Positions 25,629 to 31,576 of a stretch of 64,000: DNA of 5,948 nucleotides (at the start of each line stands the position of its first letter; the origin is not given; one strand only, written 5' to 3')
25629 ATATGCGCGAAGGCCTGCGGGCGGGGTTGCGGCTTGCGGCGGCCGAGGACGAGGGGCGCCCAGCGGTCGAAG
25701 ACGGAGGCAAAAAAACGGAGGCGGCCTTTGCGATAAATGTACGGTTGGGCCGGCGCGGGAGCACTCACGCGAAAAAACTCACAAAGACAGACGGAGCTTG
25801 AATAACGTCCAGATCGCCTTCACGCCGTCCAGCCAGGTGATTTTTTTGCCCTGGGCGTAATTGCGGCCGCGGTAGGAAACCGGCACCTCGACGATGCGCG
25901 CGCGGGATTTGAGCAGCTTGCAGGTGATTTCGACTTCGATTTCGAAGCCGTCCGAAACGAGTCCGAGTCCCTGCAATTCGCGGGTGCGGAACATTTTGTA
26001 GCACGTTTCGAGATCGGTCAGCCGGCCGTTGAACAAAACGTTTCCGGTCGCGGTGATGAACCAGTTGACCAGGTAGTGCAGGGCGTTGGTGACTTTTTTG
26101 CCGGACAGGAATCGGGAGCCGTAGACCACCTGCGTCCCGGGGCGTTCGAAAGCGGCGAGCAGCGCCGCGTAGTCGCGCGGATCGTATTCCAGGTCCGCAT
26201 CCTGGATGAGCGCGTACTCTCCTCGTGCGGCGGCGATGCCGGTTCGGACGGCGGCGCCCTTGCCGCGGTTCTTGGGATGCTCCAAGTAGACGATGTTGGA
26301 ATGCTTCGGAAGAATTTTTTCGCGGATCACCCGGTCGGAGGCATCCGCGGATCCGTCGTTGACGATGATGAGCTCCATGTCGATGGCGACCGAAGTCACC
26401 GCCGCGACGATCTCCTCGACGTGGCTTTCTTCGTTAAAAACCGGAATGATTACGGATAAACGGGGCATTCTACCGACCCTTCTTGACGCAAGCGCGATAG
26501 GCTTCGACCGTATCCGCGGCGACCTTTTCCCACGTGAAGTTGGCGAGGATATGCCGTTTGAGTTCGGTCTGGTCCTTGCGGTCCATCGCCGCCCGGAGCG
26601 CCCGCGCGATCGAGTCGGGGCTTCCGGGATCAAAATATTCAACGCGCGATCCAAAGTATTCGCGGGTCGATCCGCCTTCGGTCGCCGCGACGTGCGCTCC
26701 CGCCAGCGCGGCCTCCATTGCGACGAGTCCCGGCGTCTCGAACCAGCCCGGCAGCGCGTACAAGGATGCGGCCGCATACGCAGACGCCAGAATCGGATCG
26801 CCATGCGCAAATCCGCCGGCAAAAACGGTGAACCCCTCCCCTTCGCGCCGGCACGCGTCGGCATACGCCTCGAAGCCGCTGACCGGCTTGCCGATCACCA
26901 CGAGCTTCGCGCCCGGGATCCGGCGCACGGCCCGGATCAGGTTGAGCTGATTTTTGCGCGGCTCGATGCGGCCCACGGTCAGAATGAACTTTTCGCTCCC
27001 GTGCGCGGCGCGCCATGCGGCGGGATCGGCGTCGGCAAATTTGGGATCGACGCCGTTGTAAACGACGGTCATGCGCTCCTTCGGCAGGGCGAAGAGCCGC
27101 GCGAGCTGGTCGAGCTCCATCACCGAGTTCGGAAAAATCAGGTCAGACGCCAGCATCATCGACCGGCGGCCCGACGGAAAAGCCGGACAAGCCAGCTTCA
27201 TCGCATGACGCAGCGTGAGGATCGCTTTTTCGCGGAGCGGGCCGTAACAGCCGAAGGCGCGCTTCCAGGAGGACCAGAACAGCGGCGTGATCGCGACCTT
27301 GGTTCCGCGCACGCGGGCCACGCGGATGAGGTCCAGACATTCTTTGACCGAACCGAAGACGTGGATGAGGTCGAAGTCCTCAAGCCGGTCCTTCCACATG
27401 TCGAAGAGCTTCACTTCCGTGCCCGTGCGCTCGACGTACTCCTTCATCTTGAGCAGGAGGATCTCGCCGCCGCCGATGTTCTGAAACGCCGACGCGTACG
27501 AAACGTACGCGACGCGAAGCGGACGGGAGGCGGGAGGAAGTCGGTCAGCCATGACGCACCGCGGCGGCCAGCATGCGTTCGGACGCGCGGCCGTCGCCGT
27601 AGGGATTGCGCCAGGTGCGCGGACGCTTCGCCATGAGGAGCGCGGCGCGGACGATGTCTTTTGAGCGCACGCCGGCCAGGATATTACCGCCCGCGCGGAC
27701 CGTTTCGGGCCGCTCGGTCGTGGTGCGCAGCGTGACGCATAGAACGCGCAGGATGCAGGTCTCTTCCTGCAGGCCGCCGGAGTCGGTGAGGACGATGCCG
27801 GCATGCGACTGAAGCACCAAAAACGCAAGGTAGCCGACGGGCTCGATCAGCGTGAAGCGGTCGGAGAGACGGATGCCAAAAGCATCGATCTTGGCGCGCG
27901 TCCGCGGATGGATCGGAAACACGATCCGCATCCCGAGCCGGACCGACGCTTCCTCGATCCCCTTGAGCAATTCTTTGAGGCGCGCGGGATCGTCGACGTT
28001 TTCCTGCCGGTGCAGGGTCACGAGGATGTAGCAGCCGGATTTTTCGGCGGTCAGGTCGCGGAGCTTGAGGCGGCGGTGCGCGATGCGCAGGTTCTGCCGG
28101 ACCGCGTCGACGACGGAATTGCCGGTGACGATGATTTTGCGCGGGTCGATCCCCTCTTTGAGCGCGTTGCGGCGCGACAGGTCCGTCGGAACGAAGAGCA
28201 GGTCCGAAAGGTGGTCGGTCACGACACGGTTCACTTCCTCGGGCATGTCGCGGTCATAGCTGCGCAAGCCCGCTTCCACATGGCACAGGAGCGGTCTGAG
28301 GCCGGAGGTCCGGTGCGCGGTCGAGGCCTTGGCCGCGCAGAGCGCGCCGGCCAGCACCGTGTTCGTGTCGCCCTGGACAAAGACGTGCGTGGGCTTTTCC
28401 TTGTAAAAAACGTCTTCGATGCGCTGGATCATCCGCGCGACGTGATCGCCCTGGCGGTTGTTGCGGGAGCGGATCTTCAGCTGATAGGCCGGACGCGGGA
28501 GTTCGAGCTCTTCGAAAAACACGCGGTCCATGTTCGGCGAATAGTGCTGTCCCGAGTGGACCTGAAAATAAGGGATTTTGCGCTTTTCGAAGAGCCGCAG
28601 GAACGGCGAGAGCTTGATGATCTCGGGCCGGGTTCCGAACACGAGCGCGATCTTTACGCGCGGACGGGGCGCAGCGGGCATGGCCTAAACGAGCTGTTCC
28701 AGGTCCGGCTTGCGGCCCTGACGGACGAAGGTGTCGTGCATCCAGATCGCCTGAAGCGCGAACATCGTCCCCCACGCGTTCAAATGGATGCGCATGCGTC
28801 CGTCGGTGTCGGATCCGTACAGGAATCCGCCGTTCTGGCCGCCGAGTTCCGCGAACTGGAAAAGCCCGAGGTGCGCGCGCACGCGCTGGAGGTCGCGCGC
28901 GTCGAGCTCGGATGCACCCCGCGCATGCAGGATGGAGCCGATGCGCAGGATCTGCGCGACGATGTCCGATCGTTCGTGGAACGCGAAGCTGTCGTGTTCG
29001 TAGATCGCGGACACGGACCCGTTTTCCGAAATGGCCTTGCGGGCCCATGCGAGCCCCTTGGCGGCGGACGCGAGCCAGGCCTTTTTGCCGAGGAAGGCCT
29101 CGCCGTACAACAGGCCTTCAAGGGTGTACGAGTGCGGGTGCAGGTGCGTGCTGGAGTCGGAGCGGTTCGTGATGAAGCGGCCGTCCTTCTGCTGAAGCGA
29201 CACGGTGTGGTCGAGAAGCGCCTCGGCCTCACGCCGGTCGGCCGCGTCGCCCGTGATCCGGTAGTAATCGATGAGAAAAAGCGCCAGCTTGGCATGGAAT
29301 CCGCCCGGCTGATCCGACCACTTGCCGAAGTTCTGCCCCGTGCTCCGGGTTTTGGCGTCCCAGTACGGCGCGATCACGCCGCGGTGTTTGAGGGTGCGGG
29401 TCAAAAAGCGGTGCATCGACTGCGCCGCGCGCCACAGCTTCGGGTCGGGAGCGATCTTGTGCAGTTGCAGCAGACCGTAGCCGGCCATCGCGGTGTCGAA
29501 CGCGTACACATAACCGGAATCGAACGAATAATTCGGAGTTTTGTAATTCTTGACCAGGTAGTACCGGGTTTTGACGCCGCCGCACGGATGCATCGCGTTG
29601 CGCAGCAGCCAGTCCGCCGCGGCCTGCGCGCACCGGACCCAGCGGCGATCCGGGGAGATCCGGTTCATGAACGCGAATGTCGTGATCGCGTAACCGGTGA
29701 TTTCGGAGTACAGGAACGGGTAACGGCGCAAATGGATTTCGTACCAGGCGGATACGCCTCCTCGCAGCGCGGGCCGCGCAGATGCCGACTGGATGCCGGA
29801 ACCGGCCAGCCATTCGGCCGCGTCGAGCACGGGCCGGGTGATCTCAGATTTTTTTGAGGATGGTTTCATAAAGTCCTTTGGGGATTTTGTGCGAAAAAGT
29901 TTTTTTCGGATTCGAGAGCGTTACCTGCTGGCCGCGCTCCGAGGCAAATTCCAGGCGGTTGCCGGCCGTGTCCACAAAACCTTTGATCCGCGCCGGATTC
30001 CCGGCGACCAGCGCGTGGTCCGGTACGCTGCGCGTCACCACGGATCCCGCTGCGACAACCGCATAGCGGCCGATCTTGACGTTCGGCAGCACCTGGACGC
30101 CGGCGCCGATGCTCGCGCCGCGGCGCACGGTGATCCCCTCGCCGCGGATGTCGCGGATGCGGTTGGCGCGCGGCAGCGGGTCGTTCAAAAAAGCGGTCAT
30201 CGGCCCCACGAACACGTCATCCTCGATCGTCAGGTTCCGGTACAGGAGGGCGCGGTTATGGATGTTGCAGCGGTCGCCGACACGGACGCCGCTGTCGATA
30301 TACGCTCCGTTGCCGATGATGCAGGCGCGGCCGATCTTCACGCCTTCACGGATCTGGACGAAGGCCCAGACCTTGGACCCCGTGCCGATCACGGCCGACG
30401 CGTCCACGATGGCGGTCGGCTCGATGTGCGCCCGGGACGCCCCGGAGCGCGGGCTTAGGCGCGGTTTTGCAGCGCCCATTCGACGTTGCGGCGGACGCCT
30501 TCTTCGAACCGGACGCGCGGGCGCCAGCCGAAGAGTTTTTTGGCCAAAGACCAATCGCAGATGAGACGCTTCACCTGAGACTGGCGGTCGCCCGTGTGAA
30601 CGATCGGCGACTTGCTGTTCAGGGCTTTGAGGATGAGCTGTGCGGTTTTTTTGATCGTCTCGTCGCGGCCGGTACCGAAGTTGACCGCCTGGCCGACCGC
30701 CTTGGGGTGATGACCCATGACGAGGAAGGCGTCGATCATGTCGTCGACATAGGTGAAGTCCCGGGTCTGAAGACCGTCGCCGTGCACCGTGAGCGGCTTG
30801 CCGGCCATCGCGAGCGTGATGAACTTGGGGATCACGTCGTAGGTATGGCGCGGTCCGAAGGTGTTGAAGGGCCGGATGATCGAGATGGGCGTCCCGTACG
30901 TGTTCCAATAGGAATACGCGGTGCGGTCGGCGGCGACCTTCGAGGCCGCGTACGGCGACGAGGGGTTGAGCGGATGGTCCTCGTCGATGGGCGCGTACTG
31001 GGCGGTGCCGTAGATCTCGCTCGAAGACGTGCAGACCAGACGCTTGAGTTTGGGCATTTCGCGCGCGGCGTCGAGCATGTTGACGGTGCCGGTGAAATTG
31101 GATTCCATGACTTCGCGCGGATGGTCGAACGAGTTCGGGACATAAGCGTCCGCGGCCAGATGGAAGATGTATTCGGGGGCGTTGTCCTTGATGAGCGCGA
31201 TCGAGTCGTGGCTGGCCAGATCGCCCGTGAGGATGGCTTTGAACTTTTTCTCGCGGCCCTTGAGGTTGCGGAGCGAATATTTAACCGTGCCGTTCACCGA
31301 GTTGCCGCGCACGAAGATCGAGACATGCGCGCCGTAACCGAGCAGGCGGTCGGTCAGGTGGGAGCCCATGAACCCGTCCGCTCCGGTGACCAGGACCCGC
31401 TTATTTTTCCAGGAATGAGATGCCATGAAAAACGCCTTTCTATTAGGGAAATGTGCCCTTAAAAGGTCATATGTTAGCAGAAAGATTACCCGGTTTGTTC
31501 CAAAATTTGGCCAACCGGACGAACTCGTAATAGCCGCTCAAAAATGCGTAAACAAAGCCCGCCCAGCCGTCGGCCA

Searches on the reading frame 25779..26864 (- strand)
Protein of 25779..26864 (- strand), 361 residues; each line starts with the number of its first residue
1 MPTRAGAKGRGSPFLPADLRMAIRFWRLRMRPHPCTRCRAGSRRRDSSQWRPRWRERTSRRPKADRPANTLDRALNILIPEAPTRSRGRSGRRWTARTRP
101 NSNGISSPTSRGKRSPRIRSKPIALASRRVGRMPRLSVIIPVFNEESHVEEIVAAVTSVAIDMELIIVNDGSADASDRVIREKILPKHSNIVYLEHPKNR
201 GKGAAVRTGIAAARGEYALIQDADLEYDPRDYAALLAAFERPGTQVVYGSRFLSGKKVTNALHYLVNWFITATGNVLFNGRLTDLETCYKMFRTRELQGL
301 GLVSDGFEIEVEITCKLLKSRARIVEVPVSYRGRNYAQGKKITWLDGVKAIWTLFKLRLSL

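Call 9: search_protein_families(library=pfam, proteins=[window:25779-26864:-], max_evalue=0.01)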
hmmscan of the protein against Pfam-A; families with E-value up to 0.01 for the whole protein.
window:25779-26864:- (361 aa): 3 families
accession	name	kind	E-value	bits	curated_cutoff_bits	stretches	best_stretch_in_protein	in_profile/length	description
PF00535.33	Glycos_transf_2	-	1.9e-30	106.4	23.3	1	137-294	1-161/168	Glycosyl transferase family 2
PF13641.12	Glyco_tranf_2_3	-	7.4e-08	33.1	27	1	134-263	1-143/230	Glycosyltransferase like family 2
PF10111.15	Glyco_tranf_2_2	-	1.7e-06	28.2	27.3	1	137-235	1-102/276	Glycosyltransferase like family 2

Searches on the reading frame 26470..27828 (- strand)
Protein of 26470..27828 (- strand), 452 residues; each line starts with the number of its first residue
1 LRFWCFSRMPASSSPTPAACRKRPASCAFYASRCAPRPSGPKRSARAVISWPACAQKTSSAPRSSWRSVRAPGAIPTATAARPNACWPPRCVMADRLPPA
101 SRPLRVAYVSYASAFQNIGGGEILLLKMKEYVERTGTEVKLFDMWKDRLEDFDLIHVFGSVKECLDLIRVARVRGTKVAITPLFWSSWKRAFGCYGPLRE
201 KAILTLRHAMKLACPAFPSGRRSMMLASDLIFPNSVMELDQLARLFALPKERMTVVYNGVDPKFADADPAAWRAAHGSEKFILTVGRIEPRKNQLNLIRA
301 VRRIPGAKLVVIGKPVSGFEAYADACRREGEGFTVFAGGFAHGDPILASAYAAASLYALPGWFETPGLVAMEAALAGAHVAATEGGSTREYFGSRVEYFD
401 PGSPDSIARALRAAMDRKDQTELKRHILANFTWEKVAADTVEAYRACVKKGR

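Call 9: search_protein_families(library=pfam, proteins=[window:26470-27828:-], max_evalue=0.01)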
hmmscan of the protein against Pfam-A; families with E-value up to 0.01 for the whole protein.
window:26470-27828:- (452 aa): 4 families
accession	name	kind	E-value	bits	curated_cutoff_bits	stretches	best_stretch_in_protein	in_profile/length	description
PF00534.26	Glycos_transf_1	-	3.4e-15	56.4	26.4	1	277-418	13-159/172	Glycosyl transferases group 1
PF13692.12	Glyco_trans_1_4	-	1.7e-12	48.3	27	1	280-415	2-140/142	Glycosyl transferases group 1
PF13439.12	Glyco_transf_4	-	6.1e-06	26.8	28.5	1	150-263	71-169/170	Glycosyltransferase Family 4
PF20706.3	GT4-conflict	-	0.0001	21.9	26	1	260-378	177-306/385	Family 4 Glycosyltransferase in conflict systems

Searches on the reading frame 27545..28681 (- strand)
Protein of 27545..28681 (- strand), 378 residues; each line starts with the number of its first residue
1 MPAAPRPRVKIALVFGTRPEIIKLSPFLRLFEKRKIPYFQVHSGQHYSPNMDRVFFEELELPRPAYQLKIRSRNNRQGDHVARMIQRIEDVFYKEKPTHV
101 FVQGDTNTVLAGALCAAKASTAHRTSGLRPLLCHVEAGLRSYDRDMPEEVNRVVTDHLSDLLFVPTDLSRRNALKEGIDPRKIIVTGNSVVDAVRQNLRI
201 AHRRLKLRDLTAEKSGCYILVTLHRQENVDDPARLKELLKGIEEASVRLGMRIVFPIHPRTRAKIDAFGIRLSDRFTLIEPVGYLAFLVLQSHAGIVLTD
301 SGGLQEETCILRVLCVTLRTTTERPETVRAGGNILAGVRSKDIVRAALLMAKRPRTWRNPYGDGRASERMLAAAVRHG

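Call 9: search_protein_families(library=pfam, proteins=[window:27545-28681:-], max_evalue=0.01)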
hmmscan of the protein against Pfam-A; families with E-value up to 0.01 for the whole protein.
window:27545-28681:- (378 aa): 1 family
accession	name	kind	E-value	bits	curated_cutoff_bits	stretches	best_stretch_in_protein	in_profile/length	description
PF02350.25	Epimerase_2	-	3.1e-100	335.8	30.6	1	35-372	8-344/347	UDP-N-acetylglucosamine 2-epimerase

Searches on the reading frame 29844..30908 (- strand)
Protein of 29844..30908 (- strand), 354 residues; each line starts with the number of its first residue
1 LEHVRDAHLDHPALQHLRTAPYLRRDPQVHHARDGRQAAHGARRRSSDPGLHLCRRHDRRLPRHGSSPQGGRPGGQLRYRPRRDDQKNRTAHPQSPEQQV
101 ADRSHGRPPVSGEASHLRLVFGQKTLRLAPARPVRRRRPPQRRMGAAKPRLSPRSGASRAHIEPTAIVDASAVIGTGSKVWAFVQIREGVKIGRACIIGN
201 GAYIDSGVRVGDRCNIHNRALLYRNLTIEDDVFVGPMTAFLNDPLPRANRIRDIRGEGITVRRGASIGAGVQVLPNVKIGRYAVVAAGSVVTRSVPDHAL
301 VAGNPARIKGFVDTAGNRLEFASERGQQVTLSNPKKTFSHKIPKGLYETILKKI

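Call 8: search_protein_families(library=pfam, proteins=[window:29844-30908:-], max_evalue=0.01)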
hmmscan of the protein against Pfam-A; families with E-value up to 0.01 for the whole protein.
window:29844-30908:- (354 aa): 4 families
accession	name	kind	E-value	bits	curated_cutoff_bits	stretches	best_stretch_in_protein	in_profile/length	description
PF00132.30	Hexapep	-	6e-24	83.1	27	3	172-204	2-34/36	Bacterial transferase hexapeptide (six repeats)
PF25084.1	LbH_EIF2B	-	1.2e-09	38.5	54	1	160-236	10-89/105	EIF2B subunit epsilon LbH domain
PF14602.12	Hexapep_2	-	8.1e-08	32.3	27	0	190-217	2-27/34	Hexapeptide repeat of succinyl-transferase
PF21711.3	DCTN5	-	0.0034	17.5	40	0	182-238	81-138/182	Dynactin subunit 5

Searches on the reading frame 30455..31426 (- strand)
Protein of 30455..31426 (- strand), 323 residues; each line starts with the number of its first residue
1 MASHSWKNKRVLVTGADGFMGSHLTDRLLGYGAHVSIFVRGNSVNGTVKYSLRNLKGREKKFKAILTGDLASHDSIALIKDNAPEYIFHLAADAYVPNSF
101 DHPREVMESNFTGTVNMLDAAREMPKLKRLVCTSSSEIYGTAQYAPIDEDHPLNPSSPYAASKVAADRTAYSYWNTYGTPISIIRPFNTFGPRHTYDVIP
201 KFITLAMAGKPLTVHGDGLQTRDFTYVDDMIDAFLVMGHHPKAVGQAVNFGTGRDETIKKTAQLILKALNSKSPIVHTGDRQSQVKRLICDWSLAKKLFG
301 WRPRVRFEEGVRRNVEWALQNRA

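Call 8: search_protein_families(library=pfam, proteins=[window:30455-31426:-], max_evalue=0.01)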
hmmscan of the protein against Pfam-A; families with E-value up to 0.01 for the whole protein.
window:30455-31426:- (323 aa): 9 families
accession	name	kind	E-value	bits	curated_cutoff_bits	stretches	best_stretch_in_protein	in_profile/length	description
PF16363.11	GDP_Man_Dehyd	-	1.4e-65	222.4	27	1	12-313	1-331/332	GDP-mannose 4,6 dehydratase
PF01370.27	Epimerase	-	1.8e-58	198.3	20.9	1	11-250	1-239/240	NAD dependent epimerase/dehydratase family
PF02719.21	Polysacc_synt_2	-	5.7e-16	59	20.2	1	11-265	1-243/293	Polysaccharide biosynthesis protein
PF01073.25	3Beta_HSD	-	2.3e-14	53.5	22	1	12-234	1-225/280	3-beta hydroxysteroid dehydrogenase/isomerase family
PF07993.18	NAD_binding_4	-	4e-12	46.3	20.1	1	13-191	1-209/258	Male sterility protein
PF04321.23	RmlD_sub_bind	-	1.2e-09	38.2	27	1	10-271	2-233/287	RmlD substrate binding domain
PF00106.31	adh_short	-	0.00028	20.9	26.6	0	9-124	1-123/195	short chain dehydrogenase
PF13460.12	NAD_binding_10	-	0.00037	20.9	27.2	1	15-169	1-130/184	NAD(P)H-binding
PF08659.16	KR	-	0.0031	17.9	22.6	1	11-141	3-143/180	KR domain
